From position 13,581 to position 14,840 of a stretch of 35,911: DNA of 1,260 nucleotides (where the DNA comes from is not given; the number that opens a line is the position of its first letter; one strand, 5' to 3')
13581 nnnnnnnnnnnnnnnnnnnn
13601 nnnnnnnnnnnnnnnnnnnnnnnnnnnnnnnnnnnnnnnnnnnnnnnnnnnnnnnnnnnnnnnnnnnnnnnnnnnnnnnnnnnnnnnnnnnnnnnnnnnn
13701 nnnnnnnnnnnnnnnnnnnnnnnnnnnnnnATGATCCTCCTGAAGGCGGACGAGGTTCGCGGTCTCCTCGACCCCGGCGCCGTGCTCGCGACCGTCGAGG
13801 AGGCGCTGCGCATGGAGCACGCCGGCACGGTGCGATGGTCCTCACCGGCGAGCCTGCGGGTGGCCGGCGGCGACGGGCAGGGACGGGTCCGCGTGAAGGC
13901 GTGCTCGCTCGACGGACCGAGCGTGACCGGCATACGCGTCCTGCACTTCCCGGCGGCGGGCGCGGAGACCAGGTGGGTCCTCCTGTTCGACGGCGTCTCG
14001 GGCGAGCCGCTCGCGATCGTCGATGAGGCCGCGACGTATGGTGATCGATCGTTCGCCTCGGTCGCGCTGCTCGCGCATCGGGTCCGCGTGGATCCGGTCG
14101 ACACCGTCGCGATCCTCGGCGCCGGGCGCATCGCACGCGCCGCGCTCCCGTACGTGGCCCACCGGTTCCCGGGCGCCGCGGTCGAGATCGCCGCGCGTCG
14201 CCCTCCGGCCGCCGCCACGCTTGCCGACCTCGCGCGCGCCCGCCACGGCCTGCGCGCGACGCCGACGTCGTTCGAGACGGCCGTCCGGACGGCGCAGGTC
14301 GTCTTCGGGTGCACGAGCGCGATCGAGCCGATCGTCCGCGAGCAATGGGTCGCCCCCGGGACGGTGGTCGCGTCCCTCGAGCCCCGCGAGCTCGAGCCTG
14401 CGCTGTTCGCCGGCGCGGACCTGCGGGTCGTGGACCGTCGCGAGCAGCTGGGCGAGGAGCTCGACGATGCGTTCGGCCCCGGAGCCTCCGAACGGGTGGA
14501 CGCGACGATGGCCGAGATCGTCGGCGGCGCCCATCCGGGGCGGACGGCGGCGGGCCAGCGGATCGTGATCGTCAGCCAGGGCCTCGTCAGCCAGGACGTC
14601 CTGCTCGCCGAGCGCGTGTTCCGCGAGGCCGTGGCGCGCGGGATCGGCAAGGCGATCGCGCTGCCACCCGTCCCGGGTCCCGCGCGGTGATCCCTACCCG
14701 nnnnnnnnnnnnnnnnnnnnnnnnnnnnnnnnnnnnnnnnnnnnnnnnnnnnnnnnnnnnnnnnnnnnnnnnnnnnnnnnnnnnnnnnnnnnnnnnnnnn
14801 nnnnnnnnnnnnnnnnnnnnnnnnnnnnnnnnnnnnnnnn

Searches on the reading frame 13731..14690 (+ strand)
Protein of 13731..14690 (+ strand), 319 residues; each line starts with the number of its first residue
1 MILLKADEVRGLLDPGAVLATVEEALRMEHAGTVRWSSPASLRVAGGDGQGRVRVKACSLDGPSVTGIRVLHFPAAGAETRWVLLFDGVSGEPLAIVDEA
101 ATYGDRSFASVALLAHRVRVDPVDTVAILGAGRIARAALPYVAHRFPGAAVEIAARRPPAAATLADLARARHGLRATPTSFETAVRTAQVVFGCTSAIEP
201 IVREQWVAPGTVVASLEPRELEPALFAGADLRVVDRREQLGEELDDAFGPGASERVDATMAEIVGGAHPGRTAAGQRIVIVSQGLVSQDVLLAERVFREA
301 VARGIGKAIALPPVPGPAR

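Call 8: search_protein_families(library=pfam, proteins=[window:13731-14690:+], max_evalue=0.01)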
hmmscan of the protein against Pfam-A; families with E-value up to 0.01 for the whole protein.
window:13731-14690:+ (319 aa): 4 families
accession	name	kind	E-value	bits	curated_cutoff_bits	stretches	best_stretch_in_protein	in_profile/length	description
PF02423.21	OCD_Mu_crystall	-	2.5e-21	76.4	24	1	5-301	7-311/314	Ornithine cyclodeaminase/mu-crystallin family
PF01488.26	Shikimate_DH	-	1e-05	26.1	24.3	1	124-209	13-97/138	Shikimate / quinate 5-dehydrogenase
PF03807.23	F420_oxidored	-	0.0025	18.8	21.6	0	125-194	1-66/94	NADP oxidoreductase coenzyme F420-dependent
PF01262.27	AlaDh_PNT_C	-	0.0047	16.8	23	0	98-194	3-99/214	Alanine dehydrogenase/PNT, C-terminal domain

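Call 27: search_protein_families(library=ncbifam, proteins=[window:13731-14690:+], max_evalue=1e-10)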
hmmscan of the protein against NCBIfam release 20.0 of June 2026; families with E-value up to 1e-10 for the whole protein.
window:13731-14690:+ (319 aa): 9 families
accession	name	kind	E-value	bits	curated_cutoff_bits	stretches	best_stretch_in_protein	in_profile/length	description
TIGR02371.1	ala_DH_arch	equivalog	6.2e-21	74.9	409.15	1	2-311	3-324/325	alanine dehydrogenase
TIGR03944.1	dehyd_SbnB_fam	equivalog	9.6e-21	74.1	326.9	1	83-309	91-324/327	2,3-diaminopropionate biosynthesis protein SbnB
NF004793.0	PRK06141.1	equivalog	1.1e-17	64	322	1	83-300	85-311/314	bifunctional Delta(1)-pyrroline-2-carboxylate/Delta(1)-piperideine-2-carboxylate reductase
NF006141.0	PRK08291.1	equivalog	2.4e-17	62.9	408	1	17-308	21-327/330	cyclodeaminase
TIGR02992.1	ectoine_eutC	equivalog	1.8e-15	56.9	471.65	1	20-308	21-324/326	ectoine utilization protein EutC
NF006379.0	PRK08618.1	equivalog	3.2e-12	46.4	417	1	1-310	1-325/326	ornithine cyclodeaminase family protein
NF005603.0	PRK07340.1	equivalog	3.4e-12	46.2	266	1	83-248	87-254/307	delta(1)-pyrroline-2-carboxylate reductase family protein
NF045643.1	ImmsucRedBhcD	equivalog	1.2e-11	44.5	500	1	83-310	87-320/321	iminosuccinate reductase BhcD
NF004848.0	PRK06199.1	subfamily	2.4e-11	43.3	362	0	259-311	320-372/379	tyramine oxidase subunit B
